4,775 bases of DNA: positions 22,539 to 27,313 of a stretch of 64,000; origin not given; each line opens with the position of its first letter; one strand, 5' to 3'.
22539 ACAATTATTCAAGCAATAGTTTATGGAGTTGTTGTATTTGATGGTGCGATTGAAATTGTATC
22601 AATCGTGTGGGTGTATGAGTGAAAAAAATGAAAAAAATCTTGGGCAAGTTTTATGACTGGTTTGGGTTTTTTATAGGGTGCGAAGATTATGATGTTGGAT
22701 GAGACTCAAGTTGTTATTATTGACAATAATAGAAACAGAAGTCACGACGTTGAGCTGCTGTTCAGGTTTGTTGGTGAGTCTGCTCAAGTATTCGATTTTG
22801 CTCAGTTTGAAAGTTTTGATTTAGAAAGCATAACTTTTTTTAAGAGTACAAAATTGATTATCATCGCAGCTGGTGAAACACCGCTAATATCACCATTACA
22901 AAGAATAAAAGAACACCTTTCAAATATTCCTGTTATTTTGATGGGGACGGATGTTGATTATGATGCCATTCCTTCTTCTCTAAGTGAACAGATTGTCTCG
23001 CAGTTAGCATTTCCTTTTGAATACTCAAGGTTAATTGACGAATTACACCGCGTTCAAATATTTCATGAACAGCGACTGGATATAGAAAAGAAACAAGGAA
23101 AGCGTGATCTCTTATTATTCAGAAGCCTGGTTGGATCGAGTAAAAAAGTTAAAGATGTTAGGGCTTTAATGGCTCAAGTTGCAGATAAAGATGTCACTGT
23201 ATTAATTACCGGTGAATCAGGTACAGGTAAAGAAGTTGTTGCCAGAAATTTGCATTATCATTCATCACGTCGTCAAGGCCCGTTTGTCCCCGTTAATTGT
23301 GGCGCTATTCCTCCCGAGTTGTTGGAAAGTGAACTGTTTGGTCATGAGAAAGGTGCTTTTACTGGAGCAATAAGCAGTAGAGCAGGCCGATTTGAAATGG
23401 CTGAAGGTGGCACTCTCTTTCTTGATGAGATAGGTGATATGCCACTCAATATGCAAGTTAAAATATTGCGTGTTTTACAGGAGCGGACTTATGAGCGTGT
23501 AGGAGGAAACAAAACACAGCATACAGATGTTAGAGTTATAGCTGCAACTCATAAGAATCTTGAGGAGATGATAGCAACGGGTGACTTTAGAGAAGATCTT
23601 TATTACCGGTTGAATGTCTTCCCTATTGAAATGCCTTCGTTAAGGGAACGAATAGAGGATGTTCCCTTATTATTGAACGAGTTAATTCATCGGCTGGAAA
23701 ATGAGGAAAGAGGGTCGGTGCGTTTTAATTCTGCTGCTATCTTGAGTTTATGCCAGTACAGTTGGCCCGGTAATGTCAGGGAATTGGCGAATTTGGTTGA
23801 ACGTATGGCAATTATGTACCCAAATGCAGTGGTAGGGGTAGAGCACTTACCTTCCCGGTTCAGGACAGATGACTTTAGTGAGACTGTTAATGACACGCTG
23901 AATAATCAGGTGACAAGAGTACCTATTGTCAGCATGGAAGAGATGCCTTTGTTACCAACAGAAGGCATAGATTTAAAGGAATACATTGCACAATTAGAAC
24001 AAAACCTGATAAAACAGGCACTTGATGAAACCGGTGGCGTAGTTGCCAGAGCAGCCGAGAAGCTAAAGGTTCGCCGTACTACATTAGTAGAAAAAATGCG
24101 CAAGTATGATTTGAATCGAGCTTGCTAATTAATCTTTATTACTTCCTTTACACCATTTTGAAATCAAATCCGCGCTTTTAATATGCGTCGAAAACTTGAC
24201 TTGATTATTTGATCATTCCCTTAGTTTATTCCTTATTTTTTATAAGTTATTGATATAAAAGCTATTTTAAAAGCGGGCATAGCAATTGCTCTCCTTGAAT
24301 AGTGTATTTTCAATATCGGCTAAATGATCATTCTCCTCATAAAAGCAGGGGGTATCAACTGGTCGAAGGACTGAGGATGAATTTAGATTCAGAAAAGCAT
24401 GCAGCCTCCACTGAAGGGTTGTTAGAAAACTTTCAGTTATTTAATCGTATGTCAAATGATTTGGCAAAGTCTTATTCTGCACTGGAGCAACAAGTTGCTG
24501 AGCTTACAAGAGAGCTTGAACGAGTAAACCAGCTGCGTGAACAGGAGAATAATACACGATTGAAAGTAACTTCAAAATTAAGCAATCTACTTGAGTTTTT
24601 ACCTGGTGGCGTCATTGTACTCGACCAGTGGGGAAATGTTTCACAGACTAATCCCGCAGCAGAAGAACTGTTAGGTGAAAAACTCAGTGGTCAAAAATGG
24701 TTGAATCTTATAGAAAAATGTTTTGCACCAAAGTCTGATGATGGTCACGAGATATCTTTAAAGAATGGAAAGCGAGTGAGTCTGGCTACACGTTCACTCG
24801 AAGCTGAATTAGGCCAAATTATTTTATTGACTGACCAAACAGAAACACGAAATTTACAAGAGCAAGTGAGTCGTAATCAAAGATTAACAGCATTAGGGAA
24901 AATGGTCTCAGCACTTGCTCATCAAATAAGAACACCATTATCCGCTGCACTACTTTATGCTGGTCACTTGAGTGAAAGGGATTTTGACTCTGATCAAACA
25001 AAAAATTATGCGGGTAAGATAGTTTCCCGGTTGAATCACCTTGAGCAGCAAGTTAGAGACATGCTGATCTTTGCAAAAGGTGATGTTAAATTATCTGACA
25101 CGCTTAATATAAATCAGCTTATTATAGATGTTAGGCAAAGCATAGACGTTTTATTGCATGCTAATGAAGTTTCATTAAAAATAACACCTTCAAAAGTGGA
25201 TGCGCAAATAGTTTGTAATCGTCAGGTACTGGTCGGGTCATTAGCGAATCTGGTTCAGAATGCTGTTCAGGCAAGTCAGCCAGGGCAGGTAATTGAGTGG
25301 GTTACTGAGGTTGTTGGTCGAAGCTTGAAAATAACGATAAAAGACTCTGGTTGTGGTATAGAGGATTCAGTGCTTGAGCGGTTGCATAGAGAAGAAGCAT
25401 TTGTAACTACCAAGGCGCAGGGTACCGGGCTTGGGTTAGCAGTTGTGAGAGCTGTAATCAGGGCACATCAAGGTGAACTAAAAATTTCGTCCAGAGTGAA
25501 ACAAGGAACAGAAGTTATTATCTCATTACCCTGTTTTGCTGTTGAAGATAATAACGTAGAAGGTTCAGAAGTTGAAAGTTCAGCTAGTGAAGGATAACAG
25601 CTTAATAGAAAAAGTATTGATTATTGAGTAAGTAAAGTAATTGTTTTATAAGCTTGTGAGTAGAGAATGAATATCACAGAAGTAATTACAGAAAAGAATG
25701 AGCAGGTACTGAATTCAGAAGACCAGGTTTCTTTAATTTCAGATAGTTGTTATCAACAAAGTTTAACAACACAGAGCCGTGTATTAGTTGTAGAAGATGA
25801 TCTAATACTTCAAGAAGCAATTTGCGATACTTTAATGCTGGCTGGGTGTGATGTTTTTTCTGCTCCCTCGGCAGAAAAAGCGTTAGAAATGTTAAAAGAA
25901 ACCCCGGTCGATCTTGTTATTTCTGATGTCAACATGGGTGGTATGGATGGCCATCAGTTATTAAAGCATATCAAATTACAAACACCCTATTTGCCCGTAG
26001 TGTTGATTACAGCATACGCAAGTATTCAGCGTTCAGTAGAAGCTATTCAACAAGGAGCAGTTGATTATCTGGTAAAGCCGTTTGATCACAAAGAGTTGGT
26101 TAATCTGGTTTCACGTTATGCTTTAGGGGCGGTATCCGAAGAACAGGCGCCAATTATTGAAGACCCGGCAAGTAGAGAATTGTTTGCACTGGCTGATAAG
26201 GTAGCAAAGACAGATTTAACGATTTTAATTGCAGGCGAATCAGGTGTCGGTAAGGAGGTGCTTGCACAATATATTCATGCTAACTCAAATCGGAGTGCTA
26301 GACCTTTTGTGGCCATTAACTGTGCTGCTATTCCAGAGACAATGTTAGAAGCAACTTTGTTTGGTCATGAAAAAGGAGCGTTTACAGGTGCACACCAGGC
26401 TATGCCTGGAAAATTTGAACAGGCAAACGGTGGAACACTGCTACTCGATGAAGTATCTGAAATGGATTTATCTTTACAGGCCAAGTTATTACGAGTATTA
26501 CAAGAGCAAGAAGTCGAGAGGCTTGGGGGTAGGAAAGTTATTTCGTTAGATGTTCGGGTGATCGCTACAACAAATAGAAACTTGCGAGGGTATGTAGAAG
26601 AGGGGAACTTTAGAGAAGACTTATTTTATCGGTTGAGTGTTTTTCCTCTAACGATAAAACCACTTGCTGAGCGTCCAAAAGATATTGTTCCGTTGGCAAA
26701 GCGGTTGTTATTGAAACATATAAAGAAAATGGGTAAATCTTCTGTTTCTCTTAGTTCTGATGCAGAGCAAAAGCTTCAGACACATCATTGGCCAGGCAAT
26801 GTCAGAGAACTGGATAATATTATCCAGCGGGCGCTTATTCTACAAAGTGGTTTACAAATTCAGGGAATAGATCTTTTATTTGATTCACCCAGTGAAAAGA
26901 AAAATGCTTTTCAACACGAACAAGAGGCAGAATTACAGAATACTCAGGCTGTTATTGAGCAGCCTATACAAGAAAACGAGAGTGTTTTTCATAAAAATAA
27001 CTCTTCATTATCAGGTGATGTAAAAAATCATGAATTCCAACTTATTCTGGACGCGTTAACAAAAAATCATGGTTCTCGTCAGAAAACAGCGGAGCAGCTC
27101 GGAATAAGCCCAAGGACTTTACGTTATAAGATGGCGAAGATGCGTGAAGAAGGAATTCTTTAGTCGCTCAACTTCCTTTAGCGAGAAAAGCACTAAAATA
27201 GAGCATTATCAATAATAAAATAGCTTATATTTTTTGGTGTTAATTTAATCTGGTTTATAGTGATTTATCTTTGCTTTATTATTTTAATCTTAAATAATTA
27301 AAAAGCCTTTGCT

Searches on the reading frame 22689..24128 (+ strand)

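Call 66: search_protein_families(library=pfam, proteins=[window:22689-24128:+], max_evalue=0.00001)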
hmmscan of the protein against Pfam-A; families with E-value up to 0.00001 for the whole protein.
window:22689-24128:+ (479 aa): 7 families
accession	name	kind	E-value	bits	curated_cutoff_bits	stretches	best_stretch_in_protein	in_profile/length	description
PF00158.32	Sigma54_activat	-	2.8e-76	255.3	20.2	1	147-314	1-168/168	Sigma-54 interaction domain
PF25601.1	AAA_lid_14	-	1.3e-23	83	27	1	319-398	1-81/87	AAA+ ATPase lid domain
PF14532.12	Sigma54_activ_2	-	1e-22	81.3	25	1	148-318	1-138/138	Sigma-54 interaction domain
PF06490.17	FleQ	-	1.2e-15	58.2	22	1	7-123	1-107/108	Flagellar regulatory protein FleQ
PF02954.25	HTH_8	-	8.6e-13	48.2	22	1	433-473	2-42/42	Bacterial regulatory protein, Fis family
PF07728.20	AAA_5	-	1.5e-07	31.9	22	1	171-289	2-123/139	AAA domain (dynein-related subfamily)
PF18024.7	HTH_50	-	1.8e-06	27.9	27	1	427-476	2-50/50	Helix-turn-helix domain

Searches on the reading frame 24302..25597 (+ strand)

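Call 66: search_protein_families(library=pfam, proteins=[window:24302-25597:+], max_evalue=0.00001)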
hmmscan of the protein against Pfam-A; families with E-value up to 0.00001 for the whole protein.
window:24302-25597:+ (431 aa): 2 families
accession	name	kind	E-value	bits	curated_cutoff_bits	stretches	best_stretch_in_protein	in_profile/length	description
PF02518.31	HATPase_c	-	3e-20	73.1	26.4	1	314-410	10-108/111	Histidine kinase-, DNA gyrase B-, and HSP90-like ATPase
PF00512.31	HisKA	-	1.3e-12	48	26.9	1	198-261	2-64/66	His Kinase A (phospho-acceptor) domain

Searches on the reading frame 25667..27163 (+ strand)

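Call 66: search_protein_families(library=pfam, proteins=[window:25667-27163:+], max_evalue=0.00001)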
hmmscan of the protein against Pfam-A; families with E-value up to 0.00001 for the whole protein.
window:25667-27163:+ (498 aa): 7 families
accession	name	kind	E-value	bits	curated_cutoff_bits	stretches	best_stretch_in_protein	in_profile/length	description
PF00158.32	Sigma54_activat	-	1.2e-69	233.7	20.2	1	165-328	4-167/168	Sigma-54 interaction domain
PF00072.30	Response_reg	-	1.9e-28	99.2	30.2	1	39-148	1-110/111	Response regulator receiver domain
PF14532.12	Sigma54_activ_2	-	1.3e-20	74.5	25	1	169-333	7-138/138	Sigma-54 interaction domain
PF25601.1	AAA_lid_14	-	3e-18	65.8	27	1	335-410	2-77/87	AAA+ ATPase lid domain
PF02954.25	HTH_8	-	6.6e-13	48.6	22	1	456-491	6-41/42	Bacterial regulatory protein, Fis family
PF07728.20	AAA_5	-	2.5e-07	31.2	22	1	186-305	2-124/139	AAA domain (dynein-related subfamily)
PF07724.20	AAA_2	-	3.8e-07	30.7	27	1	185-307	5-128/166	AAA domain (Cdc48 subfamily)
